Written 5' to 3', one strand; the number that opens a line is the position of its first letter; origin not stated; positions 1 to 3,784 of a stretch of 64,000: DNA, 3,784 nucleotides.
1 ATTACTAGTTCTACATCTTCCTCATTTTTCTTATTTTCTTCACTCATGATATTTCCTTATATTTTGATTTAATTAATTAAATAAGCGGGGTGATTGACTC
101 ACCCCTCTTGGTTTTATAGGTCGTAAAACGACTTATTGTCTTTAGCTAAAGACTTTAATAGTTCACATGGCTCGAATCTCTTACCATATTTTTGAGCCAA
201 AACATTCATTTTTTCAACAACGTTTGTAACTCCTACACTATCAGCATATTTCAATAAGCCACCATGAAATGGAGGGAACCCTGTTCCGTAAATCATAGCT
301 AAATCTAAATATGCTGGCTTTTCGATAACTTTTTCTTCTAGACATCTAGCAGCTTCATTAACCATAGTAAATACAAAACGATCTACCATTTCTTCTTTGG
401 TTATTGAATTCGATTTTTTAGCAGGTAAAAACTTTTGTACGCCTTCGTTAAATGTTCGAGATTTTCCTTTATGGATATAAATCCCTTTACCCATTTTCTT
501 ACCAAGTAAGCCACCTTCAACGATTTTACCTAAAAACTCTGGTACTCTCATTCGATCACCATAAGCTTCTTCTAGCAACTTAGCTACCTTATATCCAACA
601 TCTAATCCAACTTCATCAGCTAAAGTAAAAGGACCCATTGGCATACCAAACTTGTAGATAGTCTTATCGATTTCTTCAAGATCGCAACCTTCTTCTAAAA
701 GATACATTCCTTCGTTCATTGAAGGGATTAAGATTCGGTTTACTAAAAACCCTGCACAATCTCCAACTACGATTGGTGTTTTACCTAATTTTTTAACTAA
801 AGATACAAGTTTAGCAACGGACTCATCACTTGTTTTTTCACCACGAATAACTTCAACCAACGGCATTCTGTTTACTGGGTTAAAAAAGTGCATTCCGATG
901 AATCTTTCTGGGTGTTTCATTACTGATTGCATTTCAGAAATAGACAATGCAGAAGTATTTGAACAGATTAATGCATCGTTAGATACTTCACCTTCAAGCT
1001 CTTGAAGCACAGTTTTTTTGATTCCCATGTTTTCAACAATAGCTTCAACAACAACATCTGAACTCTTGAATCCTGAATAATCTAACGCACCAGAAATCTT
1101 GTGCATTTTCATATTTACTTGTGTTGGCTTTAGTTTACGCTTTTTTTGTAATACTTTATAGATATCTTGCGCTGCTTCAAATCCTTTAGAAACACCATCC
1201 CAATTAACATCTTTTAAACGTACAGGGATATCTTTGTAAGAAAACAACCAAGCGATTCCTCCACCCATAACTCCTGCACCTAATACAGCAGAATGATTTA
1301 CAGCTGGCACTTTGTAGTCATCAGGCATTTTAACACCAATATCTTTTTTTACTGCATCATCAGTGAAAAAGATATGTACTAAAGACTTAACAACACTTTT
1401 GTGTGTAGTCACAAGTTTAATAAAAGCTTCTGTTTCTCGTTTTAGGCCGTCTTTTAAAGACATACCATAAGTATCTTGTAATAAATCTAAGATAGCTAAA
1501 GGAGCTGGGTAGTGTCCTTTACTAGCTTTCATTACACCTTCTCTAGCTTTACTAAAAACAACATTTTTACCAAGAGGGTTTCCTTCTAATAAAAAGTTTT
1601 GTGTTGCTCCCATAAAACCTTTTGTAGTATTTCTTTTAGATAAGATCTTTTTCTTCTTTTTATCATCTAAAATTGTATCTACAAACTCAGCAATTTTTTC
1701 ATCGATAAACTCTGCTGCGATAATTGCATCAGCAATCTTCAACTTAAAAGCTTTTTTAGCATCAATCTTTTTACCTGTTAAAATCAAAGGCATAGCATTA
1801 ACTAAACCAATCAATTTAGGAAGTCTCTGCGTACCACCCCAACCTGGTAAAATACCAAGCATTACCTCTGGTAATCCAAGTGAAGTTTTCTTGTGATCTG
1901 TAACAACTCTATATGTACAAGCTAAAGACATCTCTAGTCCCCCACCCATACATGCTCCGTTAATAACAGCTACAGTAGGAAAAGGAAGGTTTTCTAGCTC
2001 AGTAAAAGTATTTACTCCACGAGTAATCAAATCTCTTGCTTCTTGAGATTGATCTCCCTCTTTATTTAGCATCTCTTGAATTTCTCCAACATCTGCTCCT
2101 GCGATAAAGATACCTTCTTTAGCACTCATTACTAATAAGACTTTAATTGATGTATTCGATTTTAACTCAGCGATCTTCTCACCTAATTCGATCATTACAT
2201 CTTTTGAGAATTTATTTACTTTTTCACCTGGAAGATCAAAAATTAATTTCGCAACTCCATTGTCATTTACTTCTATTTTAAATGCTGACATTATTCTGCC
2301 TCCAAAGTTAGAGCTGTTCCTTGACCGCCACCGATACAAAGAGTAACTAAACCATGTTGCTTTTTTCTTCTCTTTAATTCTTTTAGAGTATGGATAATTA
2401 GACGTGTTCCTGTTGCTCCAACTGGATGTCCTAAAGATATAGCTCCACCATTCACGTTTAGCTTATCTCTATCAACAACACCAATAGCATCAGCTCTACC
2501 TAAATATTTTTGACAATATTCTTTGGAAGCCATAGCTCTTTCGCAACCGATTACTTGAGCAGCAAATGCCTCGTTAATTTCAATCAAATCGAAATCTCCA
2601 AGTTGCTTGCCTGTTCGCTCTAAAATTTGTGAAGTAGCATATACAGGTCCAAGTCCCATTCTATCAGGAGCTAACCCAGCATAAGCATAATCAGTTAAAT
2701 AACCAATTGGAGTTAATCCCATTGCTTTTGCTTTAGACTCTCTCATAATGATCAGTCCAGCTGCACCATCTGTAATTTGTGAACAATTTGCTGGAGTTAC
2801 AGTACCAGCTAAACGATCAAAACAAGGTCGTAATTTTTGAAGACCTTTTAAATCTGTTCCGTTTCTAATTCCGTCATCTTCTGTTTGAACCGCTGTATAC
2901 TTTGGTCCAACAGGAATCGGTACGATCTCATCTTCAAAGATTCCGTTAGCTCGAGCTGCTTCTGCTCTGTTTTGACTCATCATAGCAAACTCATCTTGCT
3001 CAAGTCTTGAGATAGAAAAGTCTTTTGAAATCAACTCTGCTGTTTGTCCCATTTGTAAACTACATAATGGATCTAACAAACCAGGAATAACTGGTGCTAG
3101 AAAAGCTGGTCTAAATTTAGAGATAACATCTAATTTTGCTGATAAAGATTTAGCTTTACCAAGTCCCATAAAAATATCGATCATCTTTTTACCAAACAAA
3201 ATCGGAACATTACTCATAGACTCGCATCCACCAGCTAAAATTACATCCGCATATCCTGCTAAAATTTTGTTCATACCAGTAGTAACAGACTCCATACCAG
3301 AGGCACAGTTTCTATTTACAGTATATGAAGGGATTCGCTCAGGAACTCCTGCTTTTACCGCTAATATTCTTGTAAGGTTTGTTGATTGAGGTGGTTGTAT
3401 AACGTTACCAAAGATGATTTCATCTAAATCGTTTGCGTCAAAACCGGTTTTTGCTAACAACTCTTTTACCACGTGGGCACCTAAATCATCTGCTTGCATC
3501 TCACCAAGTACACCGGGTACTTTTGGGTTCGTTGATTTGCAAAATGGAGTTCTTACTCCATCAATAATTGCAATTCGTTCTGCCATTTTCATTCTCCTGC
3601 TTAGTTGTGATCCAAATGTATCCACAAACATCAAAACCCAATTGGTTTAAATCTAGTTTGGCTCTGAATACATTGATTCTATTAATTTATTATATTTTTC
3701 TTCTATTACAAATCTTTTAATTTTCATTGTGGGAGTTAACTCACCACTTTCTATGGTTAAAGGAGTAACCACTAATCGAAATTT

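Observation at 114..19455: A 19-kb lipid-harvesting neighbourhood of secreted lipases, an LplT/Aas-type re-acylation machine and a beta-oxidation operon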

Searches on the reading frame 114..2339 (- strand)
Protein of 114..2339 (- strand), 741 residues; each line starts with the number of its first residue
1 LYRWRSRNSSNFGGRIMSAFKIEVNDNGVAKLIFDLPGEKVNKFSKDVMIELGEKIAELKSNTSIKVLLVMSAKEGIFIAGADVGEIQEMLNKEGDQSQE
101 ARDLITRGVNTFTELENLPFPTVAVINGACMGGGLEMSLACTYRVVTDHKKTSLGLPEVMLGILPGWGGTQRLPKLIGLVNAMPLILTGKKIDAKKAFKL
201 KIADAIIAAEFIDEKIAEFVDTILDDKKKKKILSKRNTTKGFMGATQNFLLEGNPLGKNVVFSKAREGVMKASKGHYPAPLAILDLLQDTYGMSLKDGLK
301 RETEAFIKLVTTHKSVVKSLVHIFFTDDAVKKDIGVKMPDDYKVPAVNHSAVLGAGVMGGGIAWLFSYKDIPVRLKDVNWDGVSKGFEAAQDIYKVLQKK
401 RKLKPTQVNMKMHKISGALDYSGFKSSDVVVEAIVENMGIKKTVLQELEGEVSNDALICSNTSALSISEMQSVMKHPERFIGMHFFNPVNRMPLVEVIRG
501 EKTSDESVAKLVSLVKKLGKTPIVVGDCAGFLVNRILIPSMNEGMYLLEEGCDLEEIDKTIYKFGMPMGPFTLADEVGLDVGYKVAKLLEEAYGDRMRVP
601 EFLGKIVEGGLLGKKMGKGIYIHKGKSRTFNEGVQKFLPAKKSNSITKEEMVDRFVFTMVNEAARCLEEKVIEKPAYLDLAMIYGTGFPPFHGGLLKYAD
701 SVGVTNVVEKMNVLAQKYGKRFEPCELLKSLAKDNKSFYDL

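Call 4: search_protein_families(library=pfam, proteins=[window:114-2339:-])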
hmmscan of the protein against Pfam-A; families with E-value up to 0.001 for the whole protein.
window:114-2339:- (741 aa): 4 families
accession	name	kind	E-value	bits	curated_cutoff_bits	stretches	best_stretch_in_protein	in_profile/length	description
PF02737.24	3HCDH_N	-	7.9e-60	202.3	22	1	351-528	3-180/180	3-hydroxyacyl-CoA dehydrogenase, NAD binding domain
PF00725.27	3HCDH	-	2.7e-38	130.8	22.1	2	530-621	1-95/97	3-hydroxyacyl-CoA dehydrogenase, C-terminal domain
PF00378.25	ECH_1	-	9.9e-31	107.4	27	1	26-229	3-196/251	Enoyl-CoA hydratase/isomerase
PF16113.10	ECH_2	-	2.8e-27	96.5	27.2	1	39-233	10-199/335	Enoyl-CoA hydratase/isomerase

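Call 6: search_protein_families(library=ncbifam, proteins=[window:114-2339:-], max_evalue=0.01)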
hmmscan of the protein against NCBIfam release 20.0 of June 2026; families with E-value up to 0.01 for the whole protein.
window:114-2339:- (741 aa): 85 families (the best 25 are shown)
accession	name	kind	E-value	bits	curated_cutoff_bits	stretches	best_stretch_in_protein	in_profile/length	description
NF008363.0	PRK11154.1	equivalog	3.4e-219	729.6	869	1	17-740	4-707/708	fatty acid oxidation complex subunit alpha FadJ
NF008727.0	PRK11730.1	equivalog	1.1e-198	662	870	1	19-740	7-715/717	fatty acid oxidation complex subunit alpha FadB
TIGR02440.1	FadJ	equivalog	1.6e-195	651.4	968.45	1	19-739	1-699/699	fatty acid oxidation complex subunit alpha FadJ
TIGR02441.1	fa_ox_alpha_mit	equivalog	1.1e-173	579.1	964.65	1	26-739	20-737/737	fatty acid oxidation complex subunit alpha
TIGR02437.1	FadB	equivalog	2.7e-172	574.8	933.55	1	19-739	7-714/714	fatty acid oxidation complex subunit alpha FadB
NF004474.0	PRK05808.1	subfamily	2.9e-82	276.1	408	2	348-622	4-281/283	3-hydroxybutyryl-CoA dehydrogenase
NF006124.0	PRK08268.1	subfamily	2.1e-78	264.5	508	2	347-634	7-298/507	3-hydroxyacyl-CoA dehydrogenase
NF006722.0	PRK09260.1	equivalog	8.1e-70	235.3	429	1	349-626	4-284/289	3-hydroxyacyl-CoA dehydrogenase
NF005715.0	PRK07530.1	equivalog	4e-68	229.9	420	2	347-626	4-286/292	3-hydroxybutyryl-CoA dehydrogenase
TIGR02279.1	PaaC-3OHAcCoADH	equivalog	4.1e-64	217.2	669.4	2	349-625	7-287/503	3-hydroxyacyl-CoA dehydrogenase PaaH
NF004699.0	PRK06035.1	equivalog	2.2e-57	194.4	500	1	348-616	4-278/294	3-hydroxyacyl-CoA dehydrogenase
NF005875.0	PRK07819.1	subfamily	7.8e-54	183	319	1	347-622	5-285/287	3-hydroxybutyryl-CoA dehydrogenase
NF052272.1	Staph_FadB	exception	1.8e-53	181.8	999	2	347-642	3-308/752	3-hydroxyacyl-CoA dehydrogenase/crotonase FadB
NF006125.0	PRK08269.1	equivalog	2e-50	171.8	427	2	349-625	7-298/334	3-hydroxybutyryl-CoA dehydrogenase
NF042925.1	FHMPC_DH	equivalog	1.2e-45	156.2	500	1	350-623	3-280/304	5-formyl-3-hydroxy-2-methylpyridine 4-carboxylate 5-dehydrogenase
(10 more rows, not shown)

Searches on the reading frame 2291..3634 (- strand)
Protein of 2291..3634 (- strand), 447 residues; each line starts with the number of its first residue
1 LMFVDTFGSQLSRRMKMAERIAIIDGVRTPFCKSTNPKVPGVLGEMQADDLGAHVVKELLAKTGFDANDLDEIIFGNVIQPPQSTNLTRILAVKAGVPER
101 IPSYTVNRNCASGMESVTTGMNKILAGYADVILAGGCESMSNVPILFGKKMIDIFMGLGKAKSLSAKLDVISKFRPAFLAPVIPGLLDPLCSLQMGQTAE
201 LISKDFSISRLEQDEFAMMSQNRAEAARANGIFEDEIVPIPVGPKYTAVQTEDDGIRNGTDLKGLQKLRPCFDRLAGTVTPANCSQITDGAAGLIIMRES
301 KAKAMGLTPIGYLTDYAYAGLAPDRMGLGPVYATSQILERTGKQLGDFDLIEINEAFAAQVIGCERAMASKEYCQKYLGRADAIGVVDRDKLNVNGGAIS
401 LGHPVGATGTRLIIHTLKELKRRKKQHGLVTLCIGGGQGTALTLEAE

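Call 4: search_protein_families(library=pfam, proteins=[window:2291-3634:-])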
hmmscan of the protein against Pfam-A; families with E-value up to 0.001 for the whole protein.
window:2291-3634:- (447 aa): 3 families
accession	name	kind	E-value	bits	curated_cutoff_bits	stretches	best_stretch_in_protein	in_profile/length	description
PF00108.29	Thiolase_N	-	1.6e-71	241.2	26.4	1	21-300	1-260/260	Thiolase, N-terminal domain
PF02803.24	Thiolase_C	-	8.8e-43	145.3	27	1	308-445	2-122/123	Thiolase, C-terminal domain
PF00109.32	ketoacyl-synt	-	5.3e-05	23.4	20.8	1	102-142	166-206/252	Beta-ketoacyl synthase, N-terminal domain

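Call 6: search_protein_families(library=ncbifam, proteins=[window:2291-3634:-], max_evalue=0.01)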
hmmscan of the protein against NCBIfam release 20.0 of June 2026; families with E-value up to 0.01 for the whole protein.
window:2291-3634:- (447 aa): 50 families (the best 25 are shown)
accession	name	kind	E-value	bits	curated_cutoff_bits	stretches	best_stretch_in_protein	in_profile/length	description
NF006030.0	PRK08170.1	equivalog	1.1e-139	466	593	1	14-446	5-432/434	acetyl-CoA C-acetyltransferase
TIGR01930.1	AcCoA-C-Actrans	subfamily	1.7e-134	448.6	240.55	1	23-445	1-385/385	acetyl-CoA C-acyltransferase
NF006516.0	PRK08963.1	equivalog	1.8e-129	432.4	560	1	13-447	7-436/436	acetyl-CoA C-acyltransferase FadI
TIGR02446.1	FadI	equivalog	1.8e-110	370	711.55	1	17-447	5-430/430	acetyl-CoA C-acyltransferase FadI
NF004853.0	PRK06205.1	subfamily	1.6e-100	336.9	551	1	19-445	2-401/404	acetyl-CoA C-acetyltransferase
NF006552.0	PRK09051.1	subfamily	2.1e-98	330.1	565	1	17-445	2-393/395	beta-ketothiolase BktB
NF042999.1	bketothiol_BktB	equivalog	1.7e-95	320.6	725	1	17-445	1-392/394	beta-ketothiolase BktB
NF005805.0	PRK07661.1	equivalog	1.8e-92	310.3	633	2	192-444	144-388/391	acetyl-CoA C-acetyltransferase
NF006740.0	PRK09268.1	equivalog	7.2e-91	305.3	539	1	13-445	5-430/431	acetyl-CoA C-acetyltransferase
NF005890.0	PRK07851.1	equivalog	7.6e-91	305.1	580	1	23-445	6-403/406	acetyl-CoA C-acetyltransferase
NF006551.0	PRK09050.1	subfamily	1.1e-90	304.7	605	1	21-445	4-399/401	3-oxoadipyl-CoA thiolase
TIGR02430.1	pcaF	equivalog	1.5e-90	304.1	597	1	21-445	3-398/400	3-oxoadipyl-CoA thiolase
NF004206.0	PRK05656.1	subfamily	8e-90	301.7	688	1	40-445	18-391/392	acetyl-CoA C-acetyltransferase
NF006510.0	PRK08947.1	equivalog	2.3e-89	300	519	2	192-445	144-385/387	acetyl-CoA C-acyltransferase FadA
NF006553.0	PRK09052.1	equivalog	4.4e-85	286.1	567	2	194-446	153-398/399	acetyl-CoA C-acyltransferase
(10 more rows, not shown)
